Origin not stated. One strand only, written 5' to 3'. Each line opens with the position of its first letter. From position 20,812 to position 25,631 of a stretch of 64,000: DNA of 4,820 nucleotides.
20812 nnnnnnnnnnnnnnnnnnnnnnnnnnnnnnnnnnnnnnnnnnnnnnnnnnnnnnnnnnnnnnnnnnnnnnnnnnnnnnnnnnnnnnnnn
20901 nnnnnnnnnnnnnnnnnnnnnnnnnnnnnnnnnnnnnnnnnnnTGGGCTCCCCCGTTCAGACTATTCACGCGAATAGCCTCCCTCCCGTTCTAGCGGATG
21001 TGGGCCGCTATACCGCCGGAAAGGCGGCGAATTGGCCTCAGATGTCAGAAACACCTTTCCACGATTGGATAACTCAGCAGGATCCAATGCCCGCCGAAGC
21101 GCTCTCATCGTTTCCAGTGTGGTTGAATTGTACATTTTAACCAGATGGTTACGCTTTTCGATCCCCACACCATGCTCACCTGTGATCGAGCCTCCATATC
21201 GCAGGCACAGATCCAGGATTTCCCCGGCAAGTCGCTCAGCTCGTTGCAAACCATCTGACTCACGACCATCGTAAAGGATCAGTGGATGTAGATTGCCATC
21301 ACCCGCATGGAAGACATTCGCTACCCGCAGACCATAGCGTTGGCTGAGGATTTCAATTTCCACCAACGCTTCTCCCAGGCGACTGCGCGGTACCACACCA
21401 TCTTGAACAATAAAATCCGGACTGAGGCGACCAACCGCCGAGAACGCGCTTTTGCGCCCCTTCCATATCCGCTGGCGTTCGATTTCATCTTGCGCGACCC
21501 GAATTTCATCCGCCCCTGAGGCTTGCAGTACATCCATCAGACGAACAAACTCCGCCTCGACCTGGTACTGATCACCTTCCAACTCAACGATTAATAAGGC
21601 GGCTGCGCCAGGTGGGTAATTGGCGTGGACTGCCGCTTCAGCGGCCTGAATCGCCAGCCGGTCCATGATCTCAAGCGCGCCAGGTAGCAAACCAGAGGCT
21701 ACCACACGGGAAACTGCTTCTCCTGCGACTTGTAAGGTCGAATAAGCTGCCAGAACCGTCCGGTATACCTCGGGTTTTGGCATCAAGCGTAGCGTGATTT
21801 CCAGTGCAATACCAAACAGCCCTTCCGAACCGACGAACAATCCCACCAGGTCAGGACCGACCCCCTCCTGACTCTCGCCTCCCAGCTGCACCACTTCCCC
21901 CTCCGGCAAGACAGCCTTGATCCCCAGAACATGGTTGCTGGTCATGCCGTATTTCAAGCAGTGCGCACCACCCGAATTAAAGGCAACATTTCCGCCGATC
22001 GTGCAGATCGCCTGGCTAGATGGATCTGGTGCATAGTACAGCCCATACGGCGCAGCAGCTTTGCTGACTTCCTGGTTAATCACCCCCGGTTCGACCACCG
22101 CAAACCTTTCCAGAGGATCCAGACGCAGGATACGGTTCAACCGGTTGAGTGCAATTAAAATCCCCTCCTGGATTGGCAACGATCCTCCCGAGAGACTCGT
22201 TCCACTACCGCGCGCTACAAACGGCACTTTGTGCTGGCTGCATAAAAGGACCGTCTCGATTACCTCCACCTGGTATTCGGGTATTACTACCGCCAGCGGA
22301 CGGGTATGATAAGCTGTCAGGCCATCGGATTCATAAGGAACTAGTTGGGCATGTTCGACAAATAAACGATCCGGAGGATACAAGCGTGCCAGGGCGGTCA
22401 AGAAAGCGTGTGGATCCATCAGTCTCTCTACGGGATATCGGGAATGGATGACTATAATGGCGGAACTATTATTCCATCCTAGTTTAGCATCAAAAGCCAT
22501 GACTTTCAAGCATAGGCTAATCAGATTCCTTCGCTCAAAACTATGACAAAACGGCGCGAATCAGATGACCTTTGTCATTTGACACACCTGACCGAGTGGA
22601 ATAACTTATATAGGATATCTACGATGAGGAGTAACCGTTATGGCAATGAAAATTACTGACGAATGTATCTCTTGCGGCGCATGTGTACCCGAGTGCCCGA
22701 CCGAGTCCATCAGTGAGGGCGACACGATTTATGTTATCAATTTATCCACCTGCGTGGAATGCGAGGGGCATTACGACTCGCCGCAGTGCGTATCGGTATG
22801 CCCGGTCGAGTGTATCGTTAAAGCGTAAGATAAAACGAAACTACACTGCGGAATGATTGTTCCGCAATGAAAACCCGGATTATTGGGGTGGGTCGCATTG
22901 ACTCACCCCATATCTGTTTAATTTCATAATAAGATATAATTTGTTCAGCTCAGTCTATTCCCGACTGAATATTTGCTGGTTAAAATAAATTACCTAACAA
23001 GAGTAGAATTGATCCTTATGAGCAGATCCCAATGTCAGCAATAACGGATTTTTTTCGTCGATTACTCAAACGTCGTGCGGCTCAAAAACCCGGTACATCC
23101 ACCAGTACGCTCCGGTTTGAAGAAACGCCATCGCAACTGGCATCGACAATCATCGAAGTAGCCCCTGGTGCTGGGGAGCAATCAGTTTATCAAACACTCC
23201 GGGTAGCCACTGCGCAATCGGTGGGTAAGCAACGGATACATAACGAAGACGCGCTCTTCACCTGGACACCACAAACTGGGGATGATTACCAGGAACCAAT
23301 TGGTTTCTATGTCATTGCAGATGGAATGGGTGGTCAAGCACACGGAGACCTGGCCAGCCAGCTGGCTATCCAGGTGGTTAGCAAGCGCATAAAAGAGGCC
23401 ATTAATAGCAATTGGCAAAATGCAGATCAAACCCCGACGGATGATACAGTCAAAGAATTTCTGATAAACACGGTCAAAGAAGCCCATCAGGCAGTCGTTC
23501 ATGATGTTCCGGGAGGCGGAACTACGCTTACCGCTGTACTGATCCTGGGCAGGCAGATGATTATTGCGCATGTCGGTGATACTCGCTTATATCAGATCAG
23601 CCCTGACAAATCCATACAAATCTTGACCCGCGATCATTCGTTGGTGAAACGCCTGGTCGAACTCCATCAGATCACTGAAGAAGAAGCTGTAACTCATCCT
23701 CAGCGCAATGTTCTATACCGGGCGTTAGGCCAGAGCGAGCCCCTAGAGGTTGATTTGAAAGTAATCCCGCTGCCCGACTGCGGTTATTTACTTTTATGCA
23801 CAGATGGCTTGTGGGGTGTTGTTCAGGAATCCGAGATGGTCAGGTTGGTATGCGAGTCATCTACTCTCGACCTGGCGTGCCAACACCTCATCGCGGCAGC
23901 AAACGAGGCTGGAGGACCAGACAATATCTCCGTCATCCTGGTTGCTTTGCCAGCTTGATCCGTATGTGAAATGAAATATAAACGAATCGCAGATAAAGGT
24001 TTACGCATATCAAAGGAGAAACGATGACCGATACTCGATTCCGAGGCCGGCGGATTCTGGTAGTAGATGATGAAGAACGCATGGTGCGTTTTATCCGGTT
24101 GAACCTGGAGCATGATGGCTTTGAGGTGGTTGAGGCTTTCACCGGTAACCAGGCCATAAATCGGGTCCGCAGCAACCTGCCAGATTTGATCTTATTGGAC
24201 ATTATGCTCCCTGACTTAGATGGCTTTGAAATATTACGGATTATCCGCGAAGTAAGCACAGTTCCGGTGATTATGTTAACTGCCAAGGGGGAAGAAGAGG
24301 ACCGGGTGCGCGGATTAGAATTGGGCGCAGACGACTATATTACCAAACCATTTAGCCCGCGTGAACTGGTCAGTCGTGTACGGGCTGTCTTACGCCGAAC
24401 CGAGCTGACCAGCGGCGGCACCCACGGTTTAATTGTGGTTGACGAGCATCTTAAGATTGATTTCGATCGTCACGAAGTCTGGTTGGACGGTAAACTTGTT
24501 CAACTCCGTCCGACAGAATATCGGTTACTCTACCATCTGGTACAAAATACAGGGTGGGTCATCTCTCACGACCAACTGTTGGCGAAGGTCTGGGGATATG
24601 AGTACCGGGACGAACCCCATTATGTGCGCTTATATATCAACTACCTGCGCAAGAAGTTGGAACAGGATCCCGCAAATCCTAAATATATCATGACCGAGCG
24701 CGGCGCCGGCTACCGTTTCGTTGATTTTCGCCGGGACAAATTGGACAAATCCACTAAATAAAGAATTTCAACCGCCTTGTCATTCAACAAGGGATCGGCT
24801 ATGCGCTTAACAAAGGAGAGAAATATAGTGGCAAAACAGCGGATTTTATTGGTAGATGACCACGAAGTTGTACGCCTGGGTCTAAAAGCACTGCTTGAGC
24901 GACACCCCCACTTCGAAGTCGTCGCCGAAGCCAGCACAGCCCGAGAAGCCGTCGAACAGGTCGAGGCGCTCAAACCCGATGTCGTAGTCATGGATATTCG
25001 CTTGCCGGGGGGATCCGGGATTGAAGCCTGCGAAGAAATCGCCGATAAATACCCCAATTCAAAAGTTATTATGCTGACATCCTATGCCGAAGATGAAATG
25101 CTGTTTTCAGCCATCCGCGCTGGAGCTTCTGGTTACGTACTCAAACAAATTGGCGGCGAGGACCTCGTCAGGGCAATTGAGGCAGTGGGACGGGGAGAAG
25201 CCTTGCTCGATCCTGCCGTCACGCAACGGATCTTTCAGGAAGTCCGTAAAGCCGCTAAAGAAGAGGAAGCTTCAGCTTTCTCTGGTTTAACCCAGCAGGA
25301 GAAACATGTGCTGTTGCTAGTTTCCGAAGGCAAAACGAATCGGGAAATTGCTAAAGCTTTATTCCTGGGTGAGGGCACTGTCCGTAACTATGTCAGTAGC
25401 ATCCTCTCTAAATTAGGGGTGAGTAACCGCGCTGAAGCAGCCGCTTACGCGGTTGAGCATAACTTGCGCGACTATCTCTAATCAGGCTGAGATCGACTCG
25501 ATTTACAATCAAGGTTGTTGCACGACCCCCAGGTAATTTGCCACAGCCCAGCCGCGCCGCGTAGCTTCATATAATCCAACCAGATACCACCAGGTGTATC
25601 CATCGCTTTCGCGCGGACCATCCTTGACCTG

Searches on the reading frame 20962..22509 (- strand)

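Call 17: search_protein_families(library=pfam, proteins=[window:20962-22509:-], max_evalue=0.00001)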
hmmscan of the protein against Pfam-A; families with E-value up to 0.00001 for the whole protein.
window:20962-22509:- (515 aa): 2 families
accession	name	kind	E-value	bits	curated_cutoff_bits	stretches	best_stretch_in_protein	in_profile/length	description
PF02913.24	FAD-oxidase_C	-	6.9e-64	216.4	21.2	1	245-486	1-248/248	FAD linked oxidases, C-terminal domain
PF01565.28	FAD_binding_4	-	1.7e-38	131.9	26.4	1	71-209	1-138/139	FAD binding domain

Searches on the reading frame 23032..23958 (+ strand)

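Call 44: search_protein_families(library=pfam, proteins=[window:23032-23958:+], max_evalue=0.00001)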
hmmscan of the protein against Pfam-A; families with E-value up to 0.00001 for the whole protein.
window:23032-23958:+ (308 aa): 2 families
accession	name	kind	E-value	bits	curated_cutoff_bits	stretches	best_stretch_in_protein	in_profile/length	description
PF13672.11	PP2C_2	-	2.2e-17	63.7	24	1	66-274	7-189/209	Protein phosphatase 2C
PF00481.26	PP2C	-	2e-14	54.3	20.3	1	63-299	7-255/255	Protein phosphatase 2C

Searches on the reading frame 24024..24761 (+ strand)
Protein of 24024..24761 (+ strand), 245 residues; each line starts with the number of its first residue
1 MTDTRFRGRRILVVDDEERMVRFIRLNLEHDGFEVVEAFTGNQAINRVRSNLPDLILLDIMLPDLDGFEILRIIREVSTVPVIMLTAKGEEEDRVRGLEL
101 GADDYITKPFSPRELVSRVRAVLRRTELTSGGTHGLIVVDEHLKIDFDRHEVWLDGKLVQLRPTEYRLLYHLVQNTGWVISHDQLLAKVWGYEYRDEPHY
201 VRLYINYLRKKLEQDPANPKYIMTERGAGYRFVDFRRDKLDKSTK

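Call 44: search_protein_families(library=pfam, proteins=[window:24024-24761:+], max_evalue=0.00001)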
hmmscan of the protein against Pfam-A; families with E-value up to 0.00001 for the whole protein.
window:24024-24761:+ (245 aa): 2 families
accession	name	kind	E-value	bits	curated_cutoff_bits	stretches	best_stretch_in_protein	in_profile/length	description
PF00072.30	Response_reg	-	2.9e-32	111.6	30.2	1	11-120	1-111/111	Response regulator receiver domain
PF00486.34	Trans_reg_C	-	4.9e-25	87.8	26.2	1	157-232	2-77/77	Transcriptional regulatory protein, C terminal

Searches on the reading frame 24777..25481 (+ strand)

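Call 44: search_protein_families(library=pfam, proteins=[window:24777-25481:+], max_evalue=0.00001)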
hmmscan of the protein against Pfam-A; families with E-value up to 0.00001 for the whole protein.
window:24777-25481:+ (234 aa): 2 families
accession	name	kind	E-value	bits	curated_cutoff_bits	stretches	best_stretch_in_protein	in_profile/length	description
PF00072.30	Response_reg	-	1.9e-30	105.7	30.2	1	23-135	1-111/111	Response regulator receiver domain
PF00196.25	GerE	-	2.1e-17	62.9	23.5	1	170-225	2-57/57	Bacterial regulatory proteins, luxR family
